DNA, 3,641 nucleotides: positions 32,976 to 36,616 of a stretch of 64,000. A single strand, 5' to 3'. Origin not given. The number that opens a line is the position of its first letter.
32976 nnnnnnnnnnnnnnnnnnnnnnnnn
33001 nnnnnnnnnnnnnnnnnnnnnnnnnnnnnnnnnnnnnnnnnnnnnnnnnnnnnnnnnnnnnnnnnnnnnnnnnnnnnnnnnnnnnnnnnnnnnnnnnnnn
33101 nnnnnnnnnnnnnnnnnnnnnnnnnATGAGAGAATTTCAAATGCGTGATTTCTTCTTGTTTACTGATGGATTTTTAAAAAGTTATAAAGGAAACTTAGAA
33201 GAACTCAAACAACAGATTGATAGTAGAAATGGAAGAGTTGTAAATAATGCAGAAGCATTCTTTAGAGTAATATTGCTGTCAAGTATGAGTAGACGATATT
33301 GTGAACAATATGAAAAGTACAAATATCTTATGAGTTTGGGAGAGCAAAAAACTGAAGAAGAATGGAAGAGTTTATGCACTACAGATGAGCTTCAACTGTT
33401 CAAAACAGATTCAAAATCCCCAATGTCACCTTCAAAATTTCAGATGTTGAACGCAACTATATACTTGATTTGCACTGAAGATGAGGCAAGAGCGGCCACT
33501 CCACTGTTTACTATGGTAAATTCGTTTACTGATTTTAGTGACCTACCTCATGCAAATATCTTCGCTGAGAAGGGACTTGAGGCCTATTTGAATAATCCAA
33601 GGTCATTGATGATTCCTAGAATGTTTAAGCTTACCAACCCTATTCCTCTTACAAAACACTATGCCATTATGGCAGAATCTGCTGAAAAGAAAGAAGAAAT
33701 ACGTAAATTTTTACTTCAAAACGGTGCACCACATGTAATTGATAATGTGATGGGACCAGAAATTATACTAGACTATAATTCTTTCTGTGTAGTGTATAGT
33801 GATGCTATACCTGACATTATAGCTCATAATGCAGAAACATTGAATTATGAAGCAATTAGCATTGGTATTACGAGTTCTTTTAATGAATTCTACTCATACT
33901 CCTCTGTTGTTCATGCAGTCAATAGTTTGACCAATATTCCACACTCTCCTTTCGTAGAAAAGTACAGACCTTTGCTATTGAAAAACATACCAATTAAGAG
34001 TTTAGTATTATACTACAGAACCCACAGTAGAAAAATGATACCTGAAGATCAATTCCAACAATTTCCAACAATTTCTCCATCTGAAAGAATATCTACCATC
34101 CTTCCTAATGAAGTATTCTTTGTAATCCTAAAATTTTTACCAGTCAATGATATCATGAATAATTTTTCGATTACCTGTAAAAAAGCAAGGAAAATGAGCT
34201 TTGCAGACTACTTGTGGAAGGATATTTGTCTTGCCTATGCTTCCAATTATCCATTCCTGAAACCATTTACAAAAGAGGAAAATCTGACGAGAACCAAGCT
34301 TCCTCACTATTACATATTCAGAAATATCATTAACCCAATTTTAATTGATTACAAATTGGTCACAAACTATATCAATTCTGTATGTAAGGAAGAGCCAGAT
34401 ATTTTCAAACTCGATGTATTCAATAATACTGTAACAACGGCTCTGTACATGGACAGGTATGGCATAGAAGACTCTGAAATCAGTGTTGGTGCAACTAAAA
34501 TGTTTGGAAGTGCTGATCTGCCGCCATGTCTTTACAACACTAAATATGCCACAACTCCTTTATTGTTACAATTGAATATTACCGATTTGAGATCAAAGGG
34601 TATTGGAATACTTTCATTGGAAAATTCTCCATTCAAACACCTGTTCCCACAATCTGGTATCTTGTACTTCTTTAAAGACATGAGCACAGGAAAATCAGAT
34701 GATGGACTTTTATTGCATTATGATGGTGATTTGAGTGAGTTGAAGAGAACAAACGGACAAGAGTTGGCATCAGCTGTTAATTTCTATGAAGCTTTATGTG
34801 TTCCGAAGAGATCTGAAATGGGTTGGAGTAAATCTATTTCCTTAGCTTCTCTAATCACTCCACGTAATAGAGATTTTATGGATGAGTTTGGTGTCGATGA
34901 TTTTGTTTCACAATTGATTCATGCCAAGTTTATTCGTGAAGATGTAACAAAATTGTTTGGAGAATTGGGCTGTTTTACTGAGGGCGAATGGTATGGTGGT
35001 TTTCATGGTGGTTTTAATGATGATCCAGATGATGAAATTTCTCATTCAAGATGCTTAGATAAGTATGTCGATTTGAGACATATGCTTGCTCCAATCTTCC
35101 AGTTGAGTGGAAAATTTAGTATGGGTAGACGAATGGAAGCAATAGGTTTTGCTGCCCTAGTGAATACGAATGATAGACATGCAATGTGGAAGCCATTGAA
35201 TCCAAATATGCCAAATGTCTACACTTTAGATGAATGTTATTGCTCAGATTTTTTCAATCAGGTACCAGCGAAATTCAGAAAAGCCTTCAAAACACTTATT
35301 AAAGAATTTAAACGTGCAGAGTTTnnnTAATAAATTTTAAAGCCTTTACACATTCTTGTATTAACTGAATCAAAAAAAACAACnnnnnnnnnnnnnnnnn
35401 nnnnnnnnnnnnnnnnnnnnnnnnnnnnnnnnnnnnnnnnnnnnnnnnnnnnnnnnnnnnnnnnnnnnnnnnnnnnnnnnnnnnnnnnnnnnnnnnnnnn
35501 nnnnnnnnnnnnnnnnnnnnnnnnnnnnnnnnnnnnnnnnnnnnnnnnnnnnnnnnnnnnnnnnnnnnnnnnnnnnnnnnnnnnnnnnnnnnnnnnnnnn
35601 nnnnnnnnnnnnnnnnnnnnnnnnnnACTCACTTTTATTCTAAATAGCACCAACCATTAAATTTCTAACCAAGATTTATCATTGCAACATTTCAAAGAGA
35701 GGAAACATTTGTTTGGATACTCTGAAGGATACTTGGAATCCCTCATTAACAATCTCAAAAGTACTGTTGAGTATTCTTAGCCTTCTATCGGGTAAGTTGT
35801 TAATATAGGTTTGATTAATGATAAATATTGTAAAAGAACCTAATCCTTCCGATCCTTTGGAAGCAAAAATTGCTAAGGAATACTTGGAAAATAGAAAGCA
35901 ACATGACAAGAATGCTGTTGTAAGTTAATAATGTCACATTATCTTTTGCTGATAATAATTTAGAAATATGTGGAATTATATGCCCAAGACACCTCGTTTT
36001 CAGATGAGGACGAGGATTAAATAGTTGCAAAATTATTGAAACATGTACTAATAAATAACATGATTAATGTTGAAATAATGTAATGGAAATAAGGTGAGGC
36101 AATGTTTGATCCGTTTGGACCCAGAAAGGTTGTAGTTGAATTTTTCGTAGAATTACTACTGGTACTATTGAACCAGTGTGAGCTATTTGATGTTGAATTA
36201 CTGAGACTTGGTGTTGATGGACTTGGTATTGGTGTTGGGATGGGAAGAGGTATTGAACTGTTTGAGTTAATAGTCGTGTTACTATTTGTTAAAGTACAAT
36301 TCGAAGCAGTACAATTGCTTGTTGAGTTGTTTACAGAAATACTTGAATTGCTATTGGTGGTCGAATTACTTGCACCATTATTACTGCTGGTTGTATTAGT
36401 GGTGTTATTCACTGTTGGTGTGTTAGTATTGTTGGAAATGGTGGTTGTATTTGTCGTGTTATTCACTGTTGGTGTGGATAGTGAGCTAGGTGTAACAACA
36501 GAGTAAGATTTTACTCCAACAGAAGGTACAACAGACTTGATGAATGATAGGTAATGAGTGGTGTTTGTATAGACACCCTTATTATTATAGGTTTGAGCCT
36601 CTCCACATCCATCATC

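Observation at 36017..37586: Trypsin-family protease fused to a mucin-like stalk and hydrophobic C-terminal tail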

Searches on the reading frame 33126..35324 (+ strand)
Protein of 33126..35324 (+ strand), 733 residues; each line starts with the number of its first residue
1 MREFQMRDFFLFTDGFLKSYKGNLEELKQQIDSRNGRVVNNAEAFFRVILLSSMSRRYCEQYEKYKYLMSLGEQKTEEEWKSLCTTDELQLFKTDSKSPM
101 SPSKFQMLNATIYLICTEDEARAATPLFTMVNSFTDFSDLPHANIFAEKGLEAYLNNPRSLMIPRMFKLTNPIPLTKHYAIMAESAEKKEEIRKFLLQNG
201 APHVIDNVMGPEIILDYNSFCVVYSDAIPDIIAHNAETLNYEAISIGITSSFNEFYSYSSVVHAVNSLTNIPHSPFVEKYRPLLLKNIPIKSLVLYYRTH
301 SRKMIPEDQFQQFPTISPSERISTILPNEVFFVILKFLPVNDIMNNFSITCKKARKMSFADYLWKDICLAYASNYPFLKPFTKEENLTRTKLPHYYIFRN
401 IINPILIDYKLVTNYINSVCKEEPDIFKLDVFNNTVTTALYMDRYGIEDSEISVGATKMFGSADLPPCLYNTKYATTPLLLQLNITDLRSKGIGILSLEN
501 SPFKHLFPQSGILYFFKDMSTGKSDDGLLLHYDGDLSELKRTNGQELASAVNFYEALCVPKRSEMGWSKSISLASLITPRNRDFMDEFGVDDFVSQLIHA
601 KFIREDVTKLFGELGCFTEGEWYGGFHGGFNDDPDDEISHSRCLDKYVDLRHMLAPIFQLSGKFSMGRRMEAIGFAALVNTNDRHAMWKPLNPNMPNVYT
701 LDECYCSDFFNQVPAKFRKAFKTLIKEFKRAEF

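Call 11: list_cluster_members(proteins=[window:33126-35324:+, window:37824-39308:+, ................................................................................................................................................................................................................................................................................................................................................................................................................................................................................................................])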
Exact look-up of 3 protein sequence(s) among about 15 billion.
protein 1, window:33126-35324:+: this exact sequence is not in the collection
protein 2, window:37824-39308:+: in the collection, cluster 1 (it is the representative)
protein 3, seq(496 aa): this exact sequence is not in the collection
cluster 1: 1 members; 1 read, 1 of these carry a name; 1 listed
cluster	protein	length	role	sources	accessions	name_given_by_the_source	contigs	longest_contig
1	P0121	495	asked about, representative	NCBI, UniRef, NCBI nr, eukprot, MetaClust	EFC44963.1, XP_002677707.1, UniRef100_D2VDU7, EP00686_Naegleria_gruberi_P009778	predicted protein [Naegleria gruberi] | Predicted protein n=1 Tax=Naegleria gruberi TaxID=5762 RepID=D2VDU7_NAEGR | uncharacterized protein NAEGRDRAFT_67047 [Naegleria gruberi]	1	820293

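Call 60: search_protein_families(library=pfam, proteins=[window:33126-35324:+], max_evalue=0.01)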
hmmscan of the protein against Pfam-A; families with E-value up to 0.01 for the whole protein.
window:33126-35324:+ (733 aa): 2 families
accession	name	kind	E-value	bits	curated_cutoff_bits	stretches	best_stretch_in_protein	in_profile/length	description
PF12937.12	F-box-like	-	7.5e-07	29.3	24.3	1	326-369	4-46/47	F-box-like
PF00646.38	F-box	-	0.00025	21.3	20.5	1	326-365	4-42/43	F-box domain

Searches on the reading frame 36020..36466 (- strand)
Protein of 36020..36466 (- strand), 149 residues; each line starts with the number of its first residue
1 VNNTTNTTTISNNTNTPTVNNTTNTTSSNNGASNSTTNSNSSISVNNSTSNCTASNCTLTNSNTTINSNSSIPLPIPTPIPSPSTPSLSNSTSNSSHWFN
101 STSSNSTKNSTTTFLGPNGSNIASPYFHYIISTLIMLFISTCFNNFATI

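Call 53: list_cluster_members(proteins=[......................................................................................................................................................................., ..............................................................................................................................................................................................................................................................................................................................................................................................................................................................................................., window:36020-36466:-])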
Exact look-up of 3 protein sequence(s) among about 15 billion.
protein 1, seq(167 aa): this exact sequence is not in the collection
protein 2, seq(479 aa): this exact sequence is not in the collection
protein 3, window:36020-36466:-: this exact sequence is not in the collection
